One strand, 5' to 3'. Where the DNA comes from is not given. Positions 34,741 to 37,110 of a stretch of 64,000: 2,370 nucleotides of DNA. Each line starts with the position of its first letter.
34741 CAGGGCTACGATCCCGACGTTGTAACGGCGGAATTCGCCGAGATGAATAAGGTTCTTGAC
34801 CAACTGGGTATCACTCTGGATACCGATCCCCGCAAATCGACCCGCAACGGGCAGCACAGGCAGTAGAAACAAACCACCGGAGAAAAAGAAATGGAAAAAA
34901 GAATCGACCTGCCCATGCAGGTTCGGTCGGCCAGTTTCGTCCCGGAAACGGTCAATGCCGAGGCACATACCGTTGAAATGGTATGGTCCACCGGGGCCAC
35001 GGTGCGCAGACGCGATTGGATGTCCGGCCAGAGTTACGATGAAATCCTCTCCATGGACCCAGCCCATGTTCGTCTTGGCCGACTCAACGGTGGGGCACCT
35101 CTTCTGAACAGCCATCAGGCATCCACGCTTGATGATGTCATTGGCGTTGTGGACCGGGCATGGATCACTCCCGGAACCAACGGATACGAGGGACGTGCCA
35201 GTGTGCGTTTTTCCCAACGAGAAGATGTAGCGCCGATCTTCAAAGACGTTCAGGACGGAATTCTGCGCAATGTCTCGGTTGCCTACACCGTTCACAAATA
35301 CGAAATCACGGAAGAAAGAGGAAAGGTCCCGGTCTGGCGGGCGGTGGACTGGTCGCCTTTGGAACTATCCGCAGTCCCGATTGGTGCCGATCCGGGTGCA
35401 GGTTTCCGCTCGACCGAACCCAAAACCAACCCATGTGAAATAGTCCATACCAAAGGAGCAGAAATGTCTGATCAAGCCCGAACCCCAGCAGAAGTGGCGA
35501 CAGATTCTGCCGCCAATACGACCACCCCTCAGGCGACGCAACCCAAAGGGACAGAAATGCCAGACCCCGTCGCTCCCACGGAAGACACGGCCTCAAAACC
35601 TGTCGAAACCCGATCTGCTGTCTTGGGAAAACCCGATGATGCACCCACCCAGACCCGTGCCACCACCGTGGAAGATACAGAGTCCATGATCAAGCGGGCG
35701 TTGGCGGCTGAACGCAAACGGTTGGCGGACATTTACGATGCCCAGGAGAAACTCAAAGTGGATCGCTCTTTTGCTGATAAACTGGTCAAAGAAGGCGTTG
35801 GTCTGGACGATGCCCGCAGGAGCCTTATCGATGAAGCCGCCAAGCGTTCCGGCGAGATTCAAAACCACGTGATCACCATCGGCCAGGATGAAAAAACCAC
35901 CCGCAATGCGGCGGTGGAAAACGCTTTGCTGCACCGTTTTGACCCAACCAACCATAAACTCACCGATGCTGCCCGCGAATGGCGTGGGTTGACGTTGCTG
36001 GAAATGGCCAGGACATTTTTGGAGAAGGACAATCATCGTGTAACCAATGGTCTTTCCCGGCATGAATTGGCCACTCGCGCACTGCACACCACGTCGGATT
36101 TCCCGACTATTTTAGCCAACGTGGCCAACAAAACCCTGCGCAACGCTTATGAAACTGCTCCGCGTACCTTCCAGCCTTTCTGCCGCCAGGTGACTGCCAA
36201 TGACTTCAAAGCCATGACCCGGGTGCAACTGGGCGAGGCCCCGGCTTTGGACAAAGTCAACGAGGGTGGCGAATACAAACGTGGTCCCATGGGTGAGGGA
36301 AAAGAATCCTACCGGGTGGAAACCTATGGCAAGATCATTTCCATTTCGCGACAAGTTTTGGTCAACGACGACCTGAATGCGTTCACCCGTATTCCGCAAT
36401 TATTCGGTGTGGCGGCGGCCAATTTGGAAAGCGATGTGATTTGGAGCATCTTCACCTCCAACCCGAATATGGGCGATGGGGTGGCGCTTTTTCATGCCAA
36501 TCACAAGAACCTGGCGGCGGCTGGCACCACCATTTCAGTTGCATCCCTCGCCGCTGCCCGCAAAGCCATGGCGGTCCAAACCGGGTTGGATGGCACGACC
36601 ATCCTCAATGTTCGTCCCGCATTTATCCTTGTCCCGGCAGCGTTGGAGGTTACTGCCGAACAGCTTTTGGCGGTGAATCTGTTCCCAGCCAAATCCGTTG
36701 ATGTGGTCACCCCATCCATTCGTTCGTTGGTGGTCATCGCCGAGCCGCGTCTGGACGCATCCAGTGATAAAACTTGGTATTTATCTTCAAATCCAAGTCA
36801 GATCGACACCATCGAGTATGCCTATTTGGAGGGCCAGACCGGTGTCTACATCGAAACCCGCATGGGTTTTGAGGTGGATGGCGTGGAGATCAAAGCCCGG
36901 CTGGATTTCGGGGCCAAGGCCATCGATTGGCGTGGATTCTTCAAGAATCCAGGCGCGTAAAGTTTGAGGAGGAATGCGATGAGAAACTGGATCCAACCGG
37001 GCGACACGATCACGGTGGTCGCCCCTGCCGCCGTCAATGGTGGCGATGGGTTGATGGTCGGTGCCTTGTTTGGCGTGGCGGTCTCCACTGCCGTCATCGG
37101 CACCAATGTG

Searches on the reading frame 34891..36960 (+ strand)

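Call 47: search_protein_families(library=phrogs, proteins=[window:34891-36960:+], max_evalue=0.00001)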
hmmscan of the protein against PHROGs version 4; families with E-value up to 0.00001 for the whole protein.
window:34891-36960:+ (689 aa): 7 families
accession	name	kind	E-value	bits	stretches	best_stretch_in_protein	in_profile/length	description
phrog_4523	-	head and packaging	7.8e-245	815.5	1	3-689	7-644/644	major head and protease protein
phrog_133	-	head and packaging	1.8e-104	351.8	1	207-688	203-667/668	head maturation protease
phrog_617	-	head and packaging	2.4e-37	130.1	1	10-365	9-306/626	major head protein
phrog_26519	-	unknown function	3.4e-37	129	1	499-685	3-189/192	-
phrog_29592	-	unknown function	1.4e-24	87.4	1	166-686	345-888/893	-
phrog_371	-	head and packaging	2.6e-09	37.8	0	413-548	17-151/303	major head protein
phrog_80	-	head and packaging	5.4e-07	30.2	1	70-173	275-376/607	head maturation protease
